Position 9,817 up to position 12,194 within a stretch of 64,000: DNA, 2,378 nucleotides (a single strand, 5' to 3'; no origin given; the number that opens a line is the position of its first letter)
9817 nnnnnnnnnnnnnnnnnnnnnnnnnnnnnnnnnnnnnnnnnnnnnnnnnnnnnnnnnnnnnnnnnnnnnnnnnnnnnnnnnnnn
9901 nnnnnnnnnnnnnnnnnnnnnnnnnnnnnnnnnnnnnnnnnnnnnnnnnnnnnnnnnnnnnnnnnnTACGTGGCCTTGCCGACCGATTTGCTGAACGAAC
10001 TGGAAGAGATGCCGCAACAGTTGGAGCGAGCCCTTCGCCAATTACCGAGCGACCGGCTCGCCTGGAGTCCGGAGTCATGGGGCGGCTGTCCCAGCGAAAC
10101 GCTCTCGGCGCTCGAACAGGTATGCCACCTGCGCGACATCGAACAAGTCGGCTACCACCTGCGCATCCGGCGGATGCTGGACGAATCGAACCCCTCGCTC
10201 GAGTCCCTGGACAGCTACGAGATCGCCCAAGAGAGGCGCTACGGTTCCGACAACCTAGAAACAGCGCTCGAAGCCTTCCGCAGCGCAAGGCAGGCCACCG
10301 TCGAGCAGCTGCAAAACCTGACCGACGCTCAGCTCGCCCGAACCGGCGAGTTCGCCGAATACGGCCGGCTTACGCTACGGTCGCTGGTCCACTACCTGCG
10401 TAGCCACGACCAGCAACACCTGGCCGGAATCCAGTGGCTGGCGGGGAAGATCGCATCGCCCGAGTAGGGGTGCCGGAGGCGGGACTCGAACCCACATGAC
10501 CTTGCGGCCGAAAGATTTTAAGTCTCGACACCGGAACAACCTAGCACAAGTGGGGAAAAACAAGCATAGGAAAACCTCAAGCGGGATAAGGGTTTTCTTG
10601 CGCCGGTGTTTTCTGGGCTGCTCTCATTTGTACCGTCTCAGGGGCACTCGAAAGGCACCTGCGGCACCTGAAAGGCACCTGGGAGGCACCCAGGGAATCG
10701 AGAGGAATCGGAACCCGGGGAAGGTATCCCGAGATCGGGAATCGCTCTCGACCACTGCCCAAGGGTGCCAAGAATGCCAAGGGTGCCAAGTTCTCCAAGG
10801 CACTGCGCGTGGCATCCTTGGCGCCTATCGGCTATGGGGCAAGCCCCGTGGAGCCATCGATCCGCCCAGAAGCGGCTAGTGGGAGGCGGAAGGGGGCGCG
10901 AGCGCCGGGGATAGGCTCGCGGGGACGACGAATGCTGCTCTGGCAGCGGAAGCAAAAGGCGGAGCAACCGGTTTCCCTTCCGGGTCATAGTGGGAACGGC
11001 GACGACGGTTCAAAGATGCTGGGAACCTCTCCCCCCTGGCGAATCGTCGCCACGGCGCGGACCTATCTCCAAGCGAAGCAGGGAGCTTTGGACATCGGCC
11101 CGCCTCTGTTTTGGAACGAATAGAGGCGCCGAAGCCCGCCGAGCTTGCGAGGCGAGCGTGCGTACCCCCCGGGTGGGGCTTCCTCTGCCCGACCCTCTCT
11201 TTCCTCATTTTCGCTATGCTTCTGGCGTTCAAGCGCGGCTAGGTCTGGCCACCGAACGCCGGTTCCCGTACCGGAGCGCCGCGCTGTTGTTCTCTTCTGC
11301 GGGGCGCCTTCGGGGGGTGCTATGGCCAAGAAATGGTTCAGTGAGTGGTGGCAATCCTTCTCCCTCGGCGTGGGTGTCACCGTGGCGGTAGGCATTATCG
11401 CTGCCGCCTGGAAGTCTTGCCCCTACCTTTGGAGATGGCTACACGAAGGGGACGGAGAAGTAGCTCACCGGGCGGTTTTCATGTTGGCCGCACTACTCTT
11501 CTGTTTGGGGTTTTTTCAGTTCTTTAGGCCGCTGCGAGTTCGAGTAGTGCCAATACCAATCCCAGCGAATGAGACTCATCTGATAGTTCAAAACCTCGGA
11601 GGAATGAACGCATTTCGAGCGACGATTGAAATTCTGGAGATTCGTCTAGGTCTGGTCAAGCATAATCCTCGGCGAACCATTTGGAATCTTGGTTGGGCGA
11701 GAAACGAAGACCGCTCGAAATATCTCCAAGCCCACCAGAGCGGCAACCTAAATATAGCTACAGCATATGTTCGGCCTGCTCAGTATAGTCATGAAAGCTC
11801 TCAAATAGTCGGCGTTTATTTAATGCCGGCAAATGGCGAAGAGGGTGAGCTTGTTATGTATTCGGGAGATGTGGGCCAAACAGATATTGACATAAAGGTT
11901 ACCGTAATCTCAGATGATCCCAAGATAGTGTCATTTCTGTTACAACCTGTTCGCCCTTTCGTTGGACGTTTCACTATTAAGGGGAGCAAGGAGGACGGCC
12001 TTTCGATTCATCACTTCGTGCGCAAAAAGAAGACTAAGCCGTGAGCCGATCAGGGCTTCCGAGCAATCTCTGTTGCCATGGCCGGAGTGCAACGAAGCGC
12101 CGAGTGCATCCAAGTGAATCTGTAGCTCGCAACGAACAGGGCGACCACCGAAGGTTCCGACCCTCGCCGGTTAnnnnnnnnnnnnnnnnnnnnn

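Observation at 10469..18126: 7.66 kb integrative element inserted into the 3' end of tRNA-Leu(TAA), bounded by a 56-nt imperfect direct repeat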

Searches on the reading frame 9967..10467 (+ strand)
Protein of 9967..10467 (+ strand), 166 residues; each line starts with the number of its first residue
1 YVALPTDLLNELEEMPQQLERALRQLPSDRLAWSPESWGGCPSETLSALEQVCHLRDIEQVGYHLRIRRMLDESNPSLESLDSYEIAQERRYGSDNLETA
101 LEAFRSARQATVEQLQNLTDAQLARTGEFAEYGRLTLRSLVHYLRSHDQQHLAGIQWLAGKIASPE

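Call 10: search_protein_families(library=pfam, max_evalue=0.01, proteins=[window:9967-10467:+])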
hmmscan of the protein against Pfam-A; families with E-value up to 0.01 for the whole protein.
window:9967-10467:+ (166 aa): 2 families
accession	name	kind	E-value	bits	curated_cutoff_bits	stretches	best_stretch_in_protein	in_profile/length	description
PF12867.12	DinB_2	-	4.7e-15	56.6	24.8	1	11-153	1-126/128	DinB superfamily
PF11716.13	MDMPI_N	-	2.1e-05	25.6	24.2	0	5-58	82-139/140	Mycothiol maleylpyruvate isomerase N-terminal domain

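Call 66: find_encoding_contigs(protein=window:9970-10464:+, flank=10000, max_places=6)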
Protein seq(165 aa) (165 aa): 1 contig read that carries it; 1 place shown.
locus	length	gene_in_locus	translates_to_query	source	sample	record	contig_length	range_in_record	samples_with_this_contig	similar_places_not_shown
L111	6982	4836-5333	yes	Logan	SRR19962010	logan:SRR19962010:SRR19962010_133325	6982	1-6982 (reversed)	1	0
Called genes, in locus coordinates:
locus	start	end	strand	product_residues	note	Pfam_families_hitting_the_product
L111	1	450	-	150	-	?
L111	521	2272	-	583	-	-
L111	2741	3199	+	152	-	-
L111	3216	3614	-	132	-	PF11528:DUF3224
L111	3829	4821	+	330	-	PF23023:Anti-Pycsar_Apyc1, PF00753:Lactamase_B, PF12706:Lactamase_B_2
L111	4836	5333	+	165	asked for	PF11716:MDMPI_N (faint), PF12867:DinB_2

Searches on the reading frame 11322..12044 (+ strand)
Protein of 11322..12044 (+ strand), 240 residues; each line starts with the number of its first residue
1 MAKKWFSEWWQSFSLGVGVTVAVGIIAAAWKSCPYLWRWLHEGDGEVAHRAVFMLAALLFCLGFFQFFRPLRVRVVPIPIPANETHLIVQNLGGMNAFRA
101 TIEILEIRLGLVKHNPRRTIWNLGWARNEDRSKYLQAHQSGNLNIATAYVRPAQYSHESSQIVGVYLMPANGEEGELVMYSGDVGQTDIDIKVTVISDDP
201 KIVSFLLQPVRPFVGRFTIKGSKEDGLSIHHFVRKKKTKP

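Call 9: search_protein_families(library=phrogs, max_evalue=0.01, proteins=[window:11322-12044:+])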
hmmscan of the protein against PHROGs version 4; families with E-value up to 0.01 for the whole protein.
window:11322-12044:+ (240 aa): 0 families

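Call 10: search_protein_families(library=pfam, max_evalue=0.01, proteins=[window:11322-12044:+])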
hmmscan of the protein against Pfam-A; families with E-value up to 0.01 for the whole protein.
window:11322-12044:+ (240 aa): 0 families

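Call 77: search_protein_families(library=ncbifam, max_evalue=0.01, proteins=[window:11322-12044:+])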
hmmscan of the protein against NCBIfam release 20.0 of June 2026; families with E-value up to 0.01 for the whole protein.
window:11322-12044:+ (240 aa): 0 families

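Call 78: search_protein_families(library=padloc, max_evalue=0.01, proteins=[window:11322-12044:+])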
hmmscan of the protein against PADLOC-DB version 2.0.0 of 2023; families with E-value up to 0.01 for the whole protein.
window:11322-12044:+ (240 aa): 0 families
